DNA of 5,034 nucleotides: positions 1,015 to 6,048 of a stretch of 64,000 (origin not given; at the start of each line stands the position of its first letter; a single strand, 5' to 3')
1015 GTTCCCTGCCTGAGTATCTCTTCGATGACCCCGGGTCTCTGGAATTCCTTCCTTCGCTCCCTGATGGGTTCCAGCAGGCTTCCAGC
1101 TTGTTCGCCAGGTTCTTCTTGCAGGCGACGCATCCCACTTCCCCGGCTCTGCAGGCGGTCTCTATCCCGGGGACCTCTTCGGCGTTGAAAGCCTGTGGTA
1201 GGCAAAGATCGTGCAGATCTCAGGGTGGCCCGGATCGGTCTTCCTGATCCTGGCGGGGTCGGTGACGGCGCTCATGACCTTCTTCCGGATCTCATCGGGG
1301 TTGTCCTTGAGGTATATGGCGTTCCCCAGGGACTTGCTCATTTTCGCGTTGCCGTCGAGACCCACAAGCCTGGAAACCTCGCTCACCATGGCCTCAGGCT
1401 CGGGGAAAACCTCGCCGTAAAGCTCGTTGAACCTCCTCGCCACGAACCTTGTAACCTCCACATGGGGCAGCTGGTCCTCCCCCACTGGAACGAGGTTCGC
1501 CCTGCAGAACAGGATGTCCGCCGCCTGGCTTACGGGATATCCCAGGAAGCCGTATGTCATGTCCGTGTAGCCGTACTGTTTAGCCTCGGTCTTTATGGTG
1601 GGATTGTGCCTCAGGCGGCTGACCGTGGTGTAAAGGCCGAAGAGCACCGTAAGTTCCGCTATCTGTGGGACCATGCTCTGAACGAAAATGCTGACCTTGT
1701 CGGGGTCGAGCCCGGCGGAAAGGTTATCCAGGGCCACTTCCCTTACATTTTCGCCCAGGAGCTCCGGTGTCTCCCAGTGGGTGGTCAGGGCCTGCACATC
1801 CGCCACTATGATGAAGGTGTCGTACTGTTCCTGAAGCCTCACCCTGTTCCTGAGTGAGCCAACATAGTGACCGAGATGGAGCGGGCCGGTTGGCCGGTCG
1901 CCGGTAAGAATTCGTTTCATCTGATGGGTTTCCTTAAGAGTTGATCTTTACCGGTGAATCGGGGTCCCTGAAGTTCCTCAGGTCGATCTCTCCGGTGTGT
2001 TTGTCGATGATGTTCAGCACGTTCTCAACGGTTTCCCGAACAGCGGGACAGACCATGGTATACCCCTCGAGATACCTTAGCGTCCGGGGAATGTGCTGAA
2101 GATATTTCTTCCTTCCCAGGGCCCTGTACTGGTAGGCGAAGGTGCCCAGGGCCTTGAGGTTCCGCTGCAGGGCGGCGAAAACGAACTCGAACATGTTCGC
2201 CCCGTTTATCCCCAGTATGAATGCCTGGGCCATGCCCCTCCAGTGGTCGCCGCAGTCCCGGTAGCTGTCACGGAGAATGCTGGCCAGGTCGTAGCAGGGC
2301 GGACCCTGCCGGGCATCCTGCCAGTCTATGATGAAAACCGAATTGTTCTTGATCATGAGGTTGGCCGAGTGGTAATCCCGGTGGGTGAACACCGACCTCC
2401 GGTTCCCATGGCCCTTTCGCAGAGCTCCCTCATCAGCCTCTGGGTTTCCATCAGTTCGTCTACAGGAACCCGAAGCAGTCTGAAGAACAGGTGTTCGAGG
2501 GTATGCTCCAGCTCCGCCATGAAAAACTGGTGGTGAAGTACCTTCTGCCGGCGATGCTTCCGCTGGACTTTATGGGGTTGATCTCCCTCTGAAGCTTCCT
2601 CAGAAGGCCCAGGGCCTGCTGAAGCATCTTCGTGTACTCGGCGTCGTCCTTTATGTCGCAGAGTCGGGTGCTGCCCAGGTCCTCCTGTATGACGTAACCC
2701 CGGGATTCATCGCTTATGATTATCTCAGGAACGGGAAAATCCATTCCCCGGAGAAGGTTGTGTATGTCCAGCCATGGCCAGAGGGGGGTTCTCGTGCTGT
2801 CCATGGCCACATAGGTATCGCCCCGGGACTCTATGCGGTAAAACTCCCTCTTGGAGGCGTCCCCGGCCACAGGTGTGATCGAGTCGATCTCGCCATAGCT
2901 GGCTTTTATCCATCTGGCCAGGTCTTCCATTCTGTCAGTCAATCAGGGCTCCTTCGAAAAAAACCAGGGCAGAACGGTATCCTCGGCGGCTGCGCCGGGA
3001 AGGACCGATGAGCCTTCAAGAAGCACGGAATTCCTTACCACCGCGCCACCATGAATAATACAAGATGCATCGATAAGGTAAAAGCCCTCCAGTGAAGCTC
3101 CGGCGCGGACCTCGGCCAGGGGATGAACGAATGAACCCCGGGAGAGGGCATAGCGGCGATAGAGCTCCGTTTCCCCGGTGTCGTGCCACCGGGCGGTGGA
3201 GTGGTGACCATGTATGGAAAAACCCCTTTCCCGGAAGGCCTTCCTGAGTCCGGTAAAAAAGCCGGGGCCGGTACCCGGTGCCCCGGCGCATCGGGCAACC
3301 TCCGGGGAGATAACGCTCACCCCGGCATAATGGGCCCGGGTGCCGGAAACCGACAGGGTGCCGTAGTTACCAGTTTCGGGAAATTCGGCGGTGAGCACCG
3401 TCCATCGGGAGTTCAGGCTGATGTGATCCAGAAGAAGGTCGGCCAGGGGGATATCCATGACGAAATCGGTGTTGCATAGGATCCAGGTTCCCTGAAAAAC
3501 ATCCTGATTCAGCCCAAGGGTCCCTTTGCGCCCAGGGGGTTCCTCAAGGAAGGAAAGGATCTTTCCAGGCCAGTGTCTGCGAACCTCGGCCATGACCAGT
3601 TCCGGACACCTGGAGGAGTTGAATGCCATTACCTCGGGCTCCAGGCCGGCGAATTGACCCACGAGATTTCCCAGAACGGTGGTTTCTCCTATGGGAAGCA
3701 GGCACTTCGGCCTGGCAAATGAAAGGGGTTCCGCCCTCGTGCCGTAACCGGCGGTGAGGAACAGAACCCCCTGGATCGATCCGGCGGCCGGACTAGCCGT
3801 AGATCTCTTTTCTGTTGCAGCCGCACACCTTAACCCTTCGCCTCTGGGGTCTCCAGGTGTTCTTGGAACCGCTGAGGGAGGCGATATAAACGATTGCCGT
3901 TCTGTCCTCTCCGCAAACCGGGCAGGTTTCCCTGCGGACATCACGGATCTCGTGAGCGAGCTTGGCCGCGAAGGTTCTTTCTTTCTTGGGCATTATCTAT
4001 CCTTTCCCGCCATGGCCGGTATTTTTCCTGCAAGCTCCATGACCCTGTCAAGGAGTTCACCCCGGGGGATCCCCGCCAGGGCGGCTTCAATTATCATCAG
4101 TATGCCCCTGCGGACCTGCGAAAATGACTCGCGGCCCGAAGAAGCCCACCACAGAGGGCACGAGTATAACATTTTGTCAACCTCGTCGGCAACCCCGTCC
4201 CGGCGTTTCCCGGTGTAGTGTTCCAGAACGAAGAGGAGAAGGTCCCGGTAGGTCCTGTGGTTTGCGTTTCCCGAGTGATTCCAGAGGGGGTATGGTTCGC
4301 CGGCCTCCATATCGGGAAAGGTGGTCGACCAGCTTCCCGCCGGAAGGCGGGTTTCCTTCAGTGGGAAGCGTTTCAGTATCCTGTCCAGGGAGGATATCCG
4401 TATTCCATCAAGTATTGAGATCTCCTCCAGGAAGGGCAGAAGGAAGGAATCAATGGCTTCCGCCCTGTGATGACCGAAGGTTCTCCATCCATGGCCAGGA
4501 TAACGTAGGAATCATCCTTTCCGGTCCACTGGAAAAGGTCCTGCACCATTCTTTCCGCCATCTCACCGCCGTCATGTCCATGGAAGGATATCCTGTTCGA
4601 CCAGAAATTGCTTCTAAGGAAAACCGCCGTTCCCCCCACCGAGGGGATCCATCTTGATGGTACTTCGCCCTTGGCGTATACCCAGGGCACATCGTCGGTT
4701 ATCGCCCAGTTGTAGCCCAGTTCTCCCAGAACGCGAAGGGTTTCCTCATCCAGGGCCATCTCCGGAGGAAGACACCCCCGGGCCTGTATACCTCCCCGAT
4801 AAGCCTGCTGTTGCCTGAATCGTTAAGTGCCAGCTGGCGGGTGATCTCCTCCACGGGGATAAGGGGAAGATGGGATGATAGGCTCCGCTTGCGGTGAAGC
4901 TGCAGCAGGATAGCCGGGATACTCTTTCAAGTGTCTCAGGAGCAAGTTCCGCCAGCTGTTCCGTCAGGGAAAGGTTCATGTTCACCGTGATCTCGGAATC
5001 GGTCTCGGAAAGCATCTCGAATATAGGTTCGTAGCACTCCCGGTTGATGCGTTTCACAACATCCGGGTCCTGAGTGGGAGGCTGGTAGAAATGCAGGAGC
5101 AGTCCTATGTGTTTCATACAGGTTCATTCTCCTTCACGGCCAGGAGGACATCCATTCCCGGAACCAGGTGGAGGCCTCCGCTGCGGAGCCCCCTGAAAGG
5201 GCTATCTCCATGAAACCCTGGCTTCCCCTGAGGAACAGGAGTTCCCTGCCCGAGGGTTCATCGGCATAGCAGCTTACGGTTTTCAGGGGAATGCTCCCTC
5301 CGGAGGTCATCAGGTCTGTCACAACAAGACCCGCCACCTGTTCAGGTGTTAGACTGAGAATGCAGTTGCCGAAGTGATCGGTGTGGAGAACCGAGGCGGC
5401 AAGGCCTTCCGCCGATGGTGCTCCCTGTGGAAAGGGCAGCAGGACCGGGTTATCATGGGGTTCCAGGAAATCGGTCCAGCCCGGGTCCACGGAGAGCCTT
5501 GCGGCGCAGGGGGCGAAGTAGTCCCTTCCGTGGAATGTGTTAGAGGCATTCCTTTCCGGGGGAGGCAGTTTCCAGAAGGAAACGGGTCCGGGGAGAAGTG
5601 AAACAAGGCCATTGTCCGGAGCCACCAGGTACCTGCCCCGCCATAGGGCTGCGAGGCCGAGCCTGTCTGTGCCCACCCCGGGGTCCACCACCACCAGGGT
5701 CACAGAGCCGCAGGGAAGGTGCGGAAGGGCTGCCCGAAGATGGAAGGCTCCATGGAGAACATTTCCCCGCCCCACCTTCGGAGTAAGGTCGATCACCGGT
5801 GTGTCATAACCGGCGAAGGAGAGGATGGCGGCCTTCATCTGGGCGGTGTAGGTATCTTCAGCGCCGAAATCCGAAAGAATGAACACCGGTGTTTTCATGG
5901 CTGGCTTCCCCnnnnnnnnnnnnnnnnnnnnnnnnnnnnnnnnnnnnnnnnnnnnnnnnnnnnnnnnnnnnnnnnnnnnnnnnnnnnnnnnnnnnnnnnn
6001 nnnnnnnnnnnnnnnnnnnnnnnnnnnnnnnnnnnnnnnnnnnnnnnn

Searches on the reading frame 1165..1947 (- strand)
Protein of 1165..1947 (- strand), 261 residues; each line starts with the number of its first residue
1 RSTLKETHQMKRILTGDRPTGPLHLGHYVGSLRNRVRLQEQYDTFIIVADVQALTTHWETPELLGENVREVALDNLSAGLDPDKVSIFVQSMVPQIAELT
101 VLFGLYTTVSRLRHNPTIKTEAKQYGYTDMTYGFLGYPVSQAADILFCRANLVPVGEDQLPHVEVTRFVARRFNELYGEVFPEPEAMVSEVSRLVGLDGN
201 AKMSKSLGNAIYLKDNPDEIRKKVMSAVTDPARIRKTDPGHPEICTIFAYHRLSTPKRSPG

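Call 70: search_protein_families(library=pfam, proteins=[window:1165-1947:-], max_evalue=0.001)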
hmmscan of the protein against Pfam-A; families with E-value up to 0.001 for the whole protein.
window:1165-1947:- (261 aa): 1 family
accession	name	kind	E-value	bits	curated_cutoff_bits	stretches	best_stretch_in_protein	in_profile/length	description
PF00579.31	tRNA-synt_1b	-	3.2e-59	201.1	21.1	1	11-252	6-251/292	tRNA synthetases class I (W and Y)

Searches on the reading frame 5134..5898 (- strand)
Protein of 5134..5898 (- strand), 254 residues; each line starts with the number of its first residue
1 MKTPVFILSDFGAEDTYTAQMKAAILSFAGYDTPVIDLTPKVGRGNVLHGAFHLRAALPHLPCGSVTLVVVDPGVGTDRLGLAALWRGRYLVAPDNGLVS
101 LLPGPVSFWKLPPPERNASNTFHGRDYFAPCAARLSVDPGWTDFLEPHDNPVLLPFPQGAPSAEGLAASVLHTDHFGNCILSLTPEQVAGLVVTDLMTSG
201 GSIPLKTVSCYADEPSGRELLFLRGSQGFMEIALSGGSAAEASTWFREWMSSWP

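Call 3: search_protein_families(library=pfam, proteins=[window:5134-5898:-], max_evalue=0.01)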
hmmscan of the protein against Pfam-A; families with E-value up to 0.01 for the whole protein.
window:5134-5898:- (254 aa): 2 families
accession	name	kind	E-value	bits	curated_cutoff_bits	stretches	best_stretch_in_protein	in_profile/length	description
PF01887.21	SAM_HAT_N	-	2.6e-38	131.5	26.3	1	6-136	2-136/145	SAM hydroxide adenosyltransferase N-terminal domain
PF20257.3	SAM_HAT_C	-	1.7e-11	44.7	25.5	1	169-242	2-74/84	SAM hydroxide adenosyltransferase C-terminal domain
